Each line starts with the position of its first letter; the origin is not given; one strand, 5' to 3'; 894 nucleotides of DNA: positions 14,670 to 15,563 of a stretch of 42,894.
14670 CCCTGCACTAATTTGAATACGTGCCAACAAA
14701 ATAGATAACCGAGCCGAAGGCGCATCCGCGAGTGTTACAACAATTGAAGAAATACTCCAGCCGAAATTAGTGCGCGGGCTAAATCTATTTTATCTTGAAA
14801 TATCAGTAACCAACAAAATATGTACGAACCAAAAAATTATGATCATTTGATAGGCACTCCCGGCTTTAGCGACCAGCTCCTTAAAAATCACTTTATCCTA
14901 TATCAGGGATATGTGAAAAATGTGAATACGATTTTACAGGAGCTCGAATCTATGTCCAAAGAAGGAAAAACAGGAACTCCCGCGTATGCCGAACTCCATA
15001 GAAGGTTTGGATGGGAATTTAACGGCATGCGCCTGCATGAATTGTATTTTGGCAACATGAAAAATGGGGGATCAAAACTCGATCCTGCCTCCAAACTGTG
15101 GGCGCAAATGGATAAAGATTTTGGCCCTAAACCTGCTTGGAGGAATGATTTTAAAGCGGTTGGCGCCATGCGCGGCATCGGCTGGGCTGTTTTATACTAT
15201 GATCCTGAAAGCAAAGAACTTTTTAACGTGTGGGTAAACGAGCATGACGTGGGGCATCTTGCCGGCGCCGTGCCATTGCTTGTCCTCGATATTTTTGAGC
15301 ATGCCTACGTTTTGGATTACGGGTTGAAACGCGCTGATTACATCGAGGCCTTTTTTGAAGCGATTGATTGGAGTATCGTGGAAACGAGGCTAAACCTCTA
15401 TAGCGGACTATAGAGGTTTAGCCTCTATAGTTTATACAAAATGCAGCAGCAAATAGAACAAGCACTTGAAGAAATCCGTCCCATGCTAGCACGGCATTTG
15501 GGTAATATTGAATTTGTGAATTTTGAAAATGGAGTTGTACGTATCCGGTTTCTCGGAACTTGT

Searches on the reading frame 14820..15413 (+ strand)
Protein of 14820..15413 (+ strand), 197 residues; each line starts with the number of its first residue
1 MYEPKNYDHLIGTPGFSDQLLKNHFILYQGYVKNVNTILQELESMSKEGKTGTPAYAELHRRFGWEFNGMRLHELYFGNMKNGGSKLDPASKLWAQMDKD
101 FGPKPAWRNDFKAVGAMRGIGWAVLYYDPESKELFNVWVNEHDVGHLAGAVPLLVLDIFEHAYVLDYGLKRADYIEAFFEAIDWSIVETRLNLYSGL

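Call 14: search_protein_families(library=pfam, proteins=[window:14820-15413:+])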
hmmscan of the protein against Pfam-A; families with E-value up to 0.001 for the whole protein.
window:14820-15413:+ (197 aa): 2 families
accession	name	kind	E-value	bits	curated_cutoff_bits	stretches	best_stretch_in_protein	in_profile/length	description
PF02777.23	Sod_Fe_C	-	5.6e-25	87.8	20.9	1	90-190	2-102/102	Iron/manganese superoxide dismutases, C-terminal domain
PF00081.27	Sod_Fe_N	-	3.8e-05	24.5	27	1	13-81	15-82/82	Iron/manganese superoxide dismutases, alpha-hairpin domain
